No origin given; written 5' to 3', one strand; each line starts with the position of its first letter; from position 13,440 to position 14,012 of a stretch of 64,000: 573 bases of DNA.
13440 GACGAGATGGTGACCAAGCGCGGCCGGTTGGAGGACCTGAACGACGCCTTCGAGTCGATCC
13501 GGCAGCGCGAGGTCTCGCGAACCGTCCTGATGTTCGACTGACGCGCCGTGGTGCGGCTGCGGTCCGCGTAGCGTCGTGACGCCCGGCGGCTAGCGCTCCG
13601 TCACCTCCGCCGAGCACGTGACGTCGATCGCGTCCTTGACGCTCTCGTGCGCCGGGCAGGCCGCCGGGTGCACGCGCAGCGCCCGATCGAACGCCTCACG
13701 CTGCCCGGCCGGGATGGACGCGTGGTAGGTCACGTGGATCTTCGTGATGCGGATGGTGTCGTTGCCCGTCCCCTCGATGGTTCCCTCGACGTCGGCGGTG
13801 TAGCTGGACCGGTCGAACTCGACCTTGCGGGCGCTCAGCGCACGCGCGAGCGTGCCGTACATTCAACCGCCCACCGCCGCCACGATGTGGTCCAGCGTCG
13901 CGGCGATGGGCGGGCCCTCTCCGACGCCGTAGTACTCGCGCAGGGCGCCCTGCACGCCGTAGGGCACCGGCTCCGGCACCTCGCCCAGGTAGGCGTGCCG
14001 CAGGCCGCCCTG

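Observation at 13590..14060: OsmC-family peroxiredoxin whose catalytic cysteine codon is TGA: candidate selenocysteine OsmC with a SECIS-like hairpin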

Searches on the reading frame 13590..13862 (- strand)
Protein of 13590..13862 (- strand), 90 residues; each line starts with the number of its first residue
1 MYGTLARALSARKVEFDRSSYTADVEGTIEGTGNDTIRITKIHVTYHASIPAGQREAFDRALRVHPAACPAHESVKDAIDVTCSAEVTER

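Call 13: find_encoding_contigs(protein=window:13590-13862:-, flank=10000, max_places=6)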
Protein window:13590-13862:- (90 aa): 5 contigs read that carry it; 5 places shown.
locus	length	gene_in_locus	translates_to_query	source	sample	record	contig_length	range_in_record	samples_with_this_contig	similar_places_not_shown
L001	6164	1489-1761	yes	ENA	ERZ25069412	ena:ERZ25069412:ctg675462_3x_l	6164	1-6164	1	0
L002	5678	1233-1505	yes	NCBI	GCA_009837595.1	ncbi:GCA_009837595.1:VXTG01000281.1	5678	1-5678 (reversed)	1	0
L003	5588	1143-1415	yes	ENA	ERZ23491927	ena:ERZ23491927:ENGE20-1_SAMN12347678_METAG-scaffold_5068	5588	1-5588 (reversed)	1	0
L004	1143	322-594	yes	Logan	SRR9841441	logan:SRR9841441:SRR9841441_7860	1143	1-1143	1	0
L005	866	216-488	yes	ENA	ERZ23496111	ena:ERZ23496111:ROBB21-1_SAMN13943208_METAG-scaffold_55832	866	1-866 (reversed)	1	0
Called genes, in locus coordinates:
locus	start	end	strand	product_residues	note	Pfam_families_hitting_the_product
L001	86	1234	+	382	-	PF02746:MR_MLE_N, PF13378:MR_MLE_C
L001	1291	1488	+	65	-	-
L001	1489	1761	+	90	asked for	PF02566:OsmC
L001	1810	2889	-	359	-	PF08240:ADH_N, PF13602:ADH_zinc_N_2 (faint), PF16912:Glu_dehyd_C, PF00107:ADH_zinc_N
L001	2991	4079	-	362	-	PF08240:ADH_N, PF13602:ADH_zinc_N_2 (faint), PF16912:Glu_dehyd_C, PF00107:ADH_zinc_N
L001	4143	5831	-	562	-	PF00890:FAD_binding_2 (faint), PF01266:DAO (faint), PF01494:FAD_binding_3, PF04820:Trp_halogenase, PF07992:Pyr_redox_2 (faint), PF12831:FAD_oxidored, PF13450:NAD_binding_8 (faint), PF04820:Trp_halogenase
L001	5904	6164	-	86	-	?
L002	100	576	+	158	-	PF13378:MR_MLE_C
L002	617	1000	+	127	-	PF13577:SnoaL_4, PF12680:SnoaL_2 (weak)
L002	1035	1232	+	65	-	-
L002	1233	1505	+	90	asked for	PF02566:OsmC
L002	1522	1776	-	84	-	-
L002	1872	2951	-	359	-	PF08240:ADH_N, PF13602:ADH_zinc_N_2 (faint), PF16912:Glu_dehyd_C, PF00107:ADH_zinc_N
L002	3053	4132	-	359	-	PF08240:ADH_N, PF13602:ADH_zinc_N_2 (faint), PF16912:Glu_dehyd_C, PF00107:ADH_zinc_N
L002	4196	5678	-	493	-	PF01494:FAD_binding_3, PF12831:FAD_oxidored (weak), PF04820:Trp_halogenase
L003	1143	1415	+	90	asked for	PF02566:OsmC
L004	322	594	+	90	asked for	PF02566:OsmC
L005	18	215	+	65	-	-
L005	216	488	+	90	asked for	PF02566:OsmC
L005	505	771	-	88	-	-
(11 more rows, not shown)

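Call 82: list_cluster_members(proteins=[window:13590-13862:-, window:13866-14060:-])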
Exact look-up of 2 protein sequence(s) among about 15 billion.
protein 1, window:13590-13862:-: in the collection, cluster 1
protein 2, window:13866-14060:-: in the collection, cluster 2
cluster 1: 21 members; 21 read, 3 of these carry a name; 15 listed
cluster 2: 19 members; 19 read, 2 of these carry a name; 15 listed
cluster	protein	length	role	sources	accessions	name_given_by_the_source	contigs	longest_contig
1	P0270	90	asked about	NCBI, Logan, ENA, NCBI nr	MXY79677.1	MAG: OsmC family protein [Chloroflexi bacterium] | OsmC family protein [Chloroflexota bacterium]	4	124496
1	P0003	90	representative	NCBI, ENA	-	-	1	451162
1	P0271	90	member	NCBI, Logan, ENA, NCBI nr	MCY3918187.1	MAG: OsmC family protein [Chloroflexi bacterium] | OsmC family protein [Chloroflexota bacterium]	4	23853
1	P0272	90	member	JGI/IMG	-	uncharacterized OsmC-like protein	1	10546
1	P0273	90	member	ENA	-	-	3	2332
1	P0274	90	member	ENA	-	-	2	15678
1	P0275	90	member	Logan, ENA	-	-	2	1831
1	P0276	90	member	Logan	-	-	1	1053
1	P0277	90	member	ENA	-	-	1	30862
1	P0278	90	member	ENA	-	-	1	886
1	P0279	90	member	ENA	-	-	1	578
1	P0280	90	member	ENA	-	-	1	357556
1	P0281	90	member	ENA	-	-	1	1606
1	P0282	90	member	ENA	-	-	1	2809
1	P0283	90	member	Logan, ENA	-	-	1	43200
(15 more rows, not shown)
